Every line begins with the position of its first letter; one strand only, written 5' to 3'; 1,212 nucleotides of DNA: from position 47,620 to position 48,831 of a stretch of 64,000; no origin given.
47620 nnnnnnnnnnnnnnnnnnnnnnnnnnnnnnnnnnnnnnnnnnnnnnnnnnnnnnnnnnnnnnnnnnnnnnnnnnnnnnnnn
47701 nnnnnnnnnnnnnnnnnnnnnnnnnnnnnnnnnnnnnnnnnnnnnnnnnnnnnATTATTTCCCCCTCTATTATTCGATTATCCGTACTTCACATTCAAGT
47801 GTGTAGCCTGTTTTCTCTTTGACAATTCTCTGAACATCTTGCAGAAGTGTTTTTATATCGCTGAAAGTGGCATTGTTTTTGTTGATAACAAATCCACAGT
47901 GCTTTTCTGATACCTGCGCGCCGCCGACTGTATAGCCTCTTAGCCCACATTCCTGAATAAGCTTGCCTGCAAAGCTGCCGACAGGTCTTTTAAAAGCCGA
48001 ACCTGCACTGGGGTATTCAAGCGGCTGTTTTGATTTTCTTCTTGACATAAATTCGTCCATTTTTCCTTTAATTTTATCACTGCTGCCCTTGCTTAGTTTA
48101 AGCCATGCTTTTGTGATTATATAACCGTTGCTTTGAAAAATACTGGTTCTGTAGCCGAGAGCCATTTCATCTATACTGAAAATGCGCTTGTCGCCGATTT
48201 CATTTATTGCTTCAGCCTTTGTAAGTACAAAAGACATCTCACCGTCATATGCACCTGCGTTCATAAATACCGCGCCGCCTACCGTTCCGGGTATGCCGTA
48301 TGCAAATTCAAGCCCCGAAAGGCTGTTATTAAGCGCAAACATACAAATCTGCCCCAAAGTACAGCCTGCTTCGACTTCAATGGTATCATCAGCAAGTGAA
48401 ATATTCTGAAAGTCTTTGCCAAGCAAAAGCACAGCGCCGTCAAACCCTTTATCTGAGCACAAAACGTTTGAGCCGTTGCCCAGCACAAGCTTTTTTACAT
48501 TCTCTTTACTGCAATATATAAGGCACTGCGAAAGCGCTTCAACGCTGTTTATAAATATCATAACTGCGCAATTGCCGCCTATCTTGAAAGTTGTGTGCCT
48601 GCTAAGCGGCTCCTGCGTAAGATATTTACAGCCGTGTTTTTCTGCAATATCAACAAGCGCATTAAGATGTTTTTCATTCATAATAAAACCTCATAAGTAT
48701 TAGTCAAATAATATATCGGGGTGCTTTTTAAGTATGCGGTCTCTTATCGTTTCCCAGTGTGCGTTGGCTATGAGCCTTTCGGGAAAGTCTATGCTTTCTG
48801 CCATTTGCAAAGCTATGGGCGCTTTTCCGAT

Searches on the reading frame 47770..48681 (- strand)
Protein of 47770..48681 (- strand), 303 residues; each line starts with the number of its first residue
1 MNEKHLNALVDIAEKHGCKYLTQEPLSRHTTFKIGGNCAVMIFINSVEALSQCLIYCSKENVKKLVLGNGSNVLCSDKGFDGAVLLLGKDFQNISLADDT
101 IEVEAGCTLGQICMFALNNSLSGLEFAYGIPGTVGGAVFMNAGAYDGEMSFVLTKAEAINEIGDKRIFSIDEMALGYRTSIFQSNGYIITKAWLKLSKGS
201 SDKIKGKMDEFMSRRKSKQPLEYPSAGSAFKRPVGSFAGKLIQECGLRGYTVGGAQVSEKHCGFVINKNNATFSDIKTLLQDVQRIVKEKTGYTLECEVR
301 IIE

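Call 16: search_protein_families(library=pfam, proteins=[window:47770-48681:-], max_evalue=0.001)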
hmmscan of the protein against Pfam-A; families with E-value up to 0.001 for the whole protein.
window:47770-48681:- (303 aa): 2 families
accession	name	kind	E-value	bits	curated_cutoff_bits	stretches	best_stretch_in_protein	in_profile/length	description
PF02873.21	MurB_C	-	4e-37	126.8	27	1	203-302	1-99/99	UDP-N-acetylenolpyruvoylglucosamine reductase, C-terminal domain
PF01565.28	FAD_binding_4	-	9.8e-20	71.1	26.4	1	40-160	3-130/139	FAD binding domain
